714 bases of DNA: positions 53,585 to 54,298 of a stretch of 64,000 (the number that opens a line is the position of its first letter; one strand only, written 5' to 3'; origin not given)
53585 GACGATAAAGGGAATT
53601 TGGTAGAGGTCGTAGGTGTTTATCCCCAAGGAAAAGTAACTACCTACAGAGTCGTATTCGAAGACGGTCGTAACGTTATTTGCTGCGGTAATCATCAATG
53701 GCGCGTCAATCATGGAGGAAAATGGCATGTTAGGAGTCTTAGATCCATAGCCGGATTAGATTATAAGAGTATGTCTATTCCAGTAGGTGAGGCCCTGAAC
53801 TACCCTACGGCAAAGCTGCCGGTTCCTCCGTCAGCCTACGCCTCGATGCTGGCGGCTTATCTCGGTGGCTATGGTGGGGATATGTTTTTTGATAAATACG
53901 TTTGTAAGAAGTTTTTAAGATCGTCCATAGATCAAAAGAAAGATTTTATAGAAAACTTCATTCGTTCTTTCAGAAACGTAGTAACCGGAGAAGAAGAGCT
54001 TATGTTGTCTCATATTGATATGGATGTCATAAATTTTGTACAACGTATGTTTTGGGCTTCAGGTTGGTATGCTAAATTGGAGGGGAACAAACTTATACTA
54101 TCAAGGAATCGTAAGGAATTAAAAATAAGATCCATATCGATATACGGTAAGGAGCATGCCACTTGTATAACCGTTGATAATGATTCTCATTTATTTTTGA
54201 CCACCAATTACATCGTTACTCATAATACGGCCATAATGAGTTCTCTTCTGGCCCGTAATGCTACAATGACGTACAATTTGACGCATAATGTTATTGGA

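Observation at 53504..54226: Intein 1 starts with Ala and sits between the Lys and Thr of the Walker A motif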

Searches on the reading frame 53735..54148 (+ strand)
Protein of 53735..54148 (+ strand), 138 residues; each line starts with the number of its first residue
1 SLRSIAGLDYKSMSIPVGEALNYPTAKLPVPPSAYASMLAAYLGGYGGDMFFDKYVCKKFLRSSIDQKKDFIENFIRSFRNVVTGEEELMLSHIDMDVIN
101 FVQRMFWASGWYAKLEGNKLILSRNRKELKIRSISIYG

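Call 28: search_protein_families(library=pfam, proteins=[window:53735-54148:+], max_evalue=10)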
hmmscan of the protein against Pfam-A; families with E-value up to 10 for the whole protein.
seq(138 aa): 0 families

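Call 50: search_solved_structures(query=A3, max_evalue=10, show_alignments=4)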
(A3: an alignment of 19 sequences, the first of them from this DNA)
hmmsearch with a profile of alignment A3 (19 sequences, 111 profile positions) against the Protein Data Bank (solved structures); distinct sequences matched with E-value up to 10: 14.
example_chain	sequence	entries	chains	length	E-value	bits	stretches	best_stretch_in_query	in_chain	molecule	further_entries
1um2_A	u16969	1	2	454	0.017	18.5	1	47-100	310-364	ENDONUCLEASE PI-SCEI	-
1dfa_A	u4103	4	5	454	0.017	18.5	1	47-100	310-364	PI-SCEI ENDONUCLEASE | ENDONUCLEASE PI-SCEI | PI-SCEI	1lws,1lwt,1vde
1ef0_A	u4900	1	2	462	0.018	18.5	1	47-100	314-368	PI-SCEI ENDONUCLEASE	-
1jva_A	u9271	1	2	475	0.018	18.4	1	47-100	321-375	VMA1-DERIVED HOMING ENDONUCLEASE X10SSS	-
9cop_A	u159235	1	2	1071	0.058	16.8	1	47-100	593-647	V-type proton ATPase catalytic subunit A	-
5jbf_A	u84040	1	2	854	0.47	13.9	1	17-66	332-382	Inactive glucansucrase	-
5jbe_A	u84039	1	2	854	0.47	13.9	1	17-66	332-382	Inactive glucansucrase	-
5jbd_A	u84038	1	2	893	0.52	13.7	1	17-66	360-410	Inactive glucansucrase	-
1dq3_A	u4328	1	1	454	0.58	13.6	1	35-102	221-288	ENDONUCLEASE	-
3rpd_A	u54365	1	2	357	0.89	13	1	47-80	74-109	Methionine synthase (B12-independent)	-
2hqm_A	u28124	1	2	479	1.4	12.4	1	56-99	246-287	Glutathione reductase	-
1lxy_A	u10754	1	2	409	1.7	12.1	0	40-89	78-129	Arginine Deiminase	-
1s9r_A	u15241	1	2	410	1.7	12.1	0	40-89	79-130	Arginine deiminase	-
3k49_A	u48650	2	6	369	2.1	11.8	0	21-71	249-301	mRNA-binding protein PUF3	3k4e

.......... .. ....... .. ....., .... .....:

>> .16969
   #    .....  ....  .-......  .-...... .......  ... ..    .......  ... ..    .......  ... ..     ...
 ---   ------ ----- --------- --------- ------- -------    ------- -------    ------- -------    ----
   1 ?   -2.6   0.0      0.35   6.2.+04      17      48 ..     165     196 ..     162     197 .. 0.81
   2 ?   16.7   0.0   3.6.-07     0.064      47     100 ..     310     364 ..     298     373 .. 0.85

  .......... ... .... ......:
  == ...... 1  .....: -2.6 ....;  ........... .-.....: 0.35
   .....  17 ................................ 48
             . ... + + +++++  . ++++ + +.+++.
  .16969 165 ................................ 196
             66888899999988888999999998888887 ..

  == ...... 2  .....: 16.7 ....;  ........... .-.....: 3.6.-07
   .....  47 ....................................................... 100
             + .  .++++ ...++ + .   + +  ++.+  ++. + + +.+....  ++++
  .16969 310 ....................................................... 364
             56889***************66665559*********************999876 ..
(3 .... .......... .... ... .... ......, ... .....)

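Call 51: search_protein_families(library=pfam, alignment_id=A3, max_evalue=10)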
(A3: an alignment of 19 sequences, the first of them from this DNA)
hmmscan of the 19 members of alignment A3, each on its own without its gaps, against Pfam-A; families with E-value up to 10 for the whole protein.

A. member 1, seq(111 aa): 0 families

B. families by the number of members that match (of 19 scanned): 9 families
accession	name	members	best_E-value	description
PF05204.19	Hom_end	2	0.00067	Homing endonuclease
PF00446.22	GnRH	2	0.65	Gonadotropin-releasing hormone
PF18991.6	DUF5724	1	0.0096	Family of unknown function (DUF5724)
PF07660.19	STN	1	0.081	Secretin and TonB N terminus short domain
PF17952.6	Cas6_N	1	0.087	Cas6 N-terminal domain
PF25508.1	TRPM2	1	0.096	TRPM2-like domain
PF02288.20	Dehydratase_MU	1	0.15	Dehydratase medium subunit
PF06292.23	MUN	1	0.22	MUN domain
PF17442.7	U62_UL91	1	0.48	Functional domain of U62 and UL91 proteins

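Call 72: predict_structure(alignment_id=A3)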
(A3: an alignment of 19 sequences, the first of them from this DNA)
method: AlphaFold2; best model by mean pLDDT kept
length: 111 residues; sequences in the alignment: 19
mean_pLDDT: 94.1   pTM: 0.87
mean pLDDT of the five models: 94.1, 93.5, 93.4, 92.3, 91.5
residues with pLDDT >= 90: 98; 70-90: 10; 50-70: 3; < 50: 0
segments of 3 or more residues with pLDDT < 50: none
pLDDT, mean of each block of 10 residues (from residue 1): 87 97 96 90 97 98 94 97 98 96 92 59
secondary structure, 60 per line:
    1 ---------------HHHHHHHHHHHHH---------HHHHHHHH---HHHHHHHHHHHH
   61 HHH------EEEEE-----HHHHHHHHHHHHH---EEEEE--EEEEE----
elements in order: H16-28 H38-45 H49-63 E70-74 H80-92 E96-100 E103-107

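Call 74: fold_search(model_id=the predicted structure, library=pdb)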
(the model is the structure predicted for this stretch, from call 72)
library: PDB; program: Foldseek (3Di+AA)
matches with E <= 10: 220; with E <= 0.001: 0
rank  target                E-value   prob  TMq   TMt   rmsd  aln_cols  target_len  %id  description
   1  9olq_N                1.3e-01  0.38  0.32  0.30  10.7       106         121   14  Designed allosteric facilitated dissociation switch AS1_K46L_E50W_K172W_E173Y in complex state THE (released 2025-08-20)
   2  9dd0_C                2.0e-01  0.44  0.36  0.19   8.0       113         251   13  Designed allosteric facilitated dissociation switch AS1 in complex state TH with methylated lysines, crystal #2 (released 2025-08-20)
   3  9dd0_B                2.0e-01  0.38  0.34  0.32  10.9       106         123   13  Designed allosteric facilitated dissociation switch AS1 in complex state TH with methylated lysines, crystal #2 (released 2025-08-20)
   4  9dd0_D                2.2e-01  0.57  0.43  0.41   6.1       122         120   10  Designed allosteric facilitated dissociation switch AS1 in complex state TH with methylated lysines, crystal #2 (released 2025-08-20)
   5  9dcx                  2.2e-01  0.28  0.32  0.17   8.1       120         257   14  Crystal Structure of designed allosteric facilitated dissociation switch AS1 (released 2025-08-20)
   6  7qss                  3.4e-01  0.54  0.38  0.11   5.3        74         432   19  Crystal structure of homing endonuclease-associated TliVMA intein (C1A) (released 2022-03-30)
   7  7qsu                  4.1e-01  0.66  0.43  0.15   4.9        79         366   18  Crystal structure of homing endonuclease-associated TliVMA intein (C1A, d333-339) (released 2022-03-30)
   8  3zh4                  4.1e-01  0.14  0.31  0.11  15.6       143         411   17  crystal structure of S. pneumoniae Hungary 19A MurA1 in complex with citrate (released 2013-04-24)
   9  4e7g                  4.6e-01  0.13  0.30  0.11  14.2       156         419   13  E. cloacae C115D/R120A MurA in the unliganded state (released 2013-03-20)
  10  3v4t_A                5.2e-01  0.12  0.28  0.10  13.0       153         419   12  E. cloacae C115D MURA liganded with UNAG (released 2012-03-07)
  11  1naw_A                7.1e-01  0.09  0.29  0.10  16.2       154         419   14  ENOLPYRUVYL TRANSFERASE (released 1997-07-23)
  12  3zu6_A                8.0e-01  0.13  0.28  0.15  13.7        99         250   14  The 3-dimensional structure of MpgP from Thermus thermophilus HB27, in complex with the alpha-mannosylglycerate and or (released 2011-10-19)
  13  1ef0_B                8.5e-01  0.41  0.46  0.15   5.4        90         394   11  CRYSTAL STRUCTURE OF PI-SCEI MINIPRECURSOR (released 2000-06-07)
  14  1eyn                  8.5e-01  0.08  0.28  0.10  16.0       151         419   14  Structure of mura liganded with the extrinsic fluorescence probe ANS (released 2000-06-09)
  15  2cw7                  9.5e-01  0.47  0.43  0.11   3.6        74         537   12  Crystal structure of intein homing endonuclease II (released 2006-04-18)
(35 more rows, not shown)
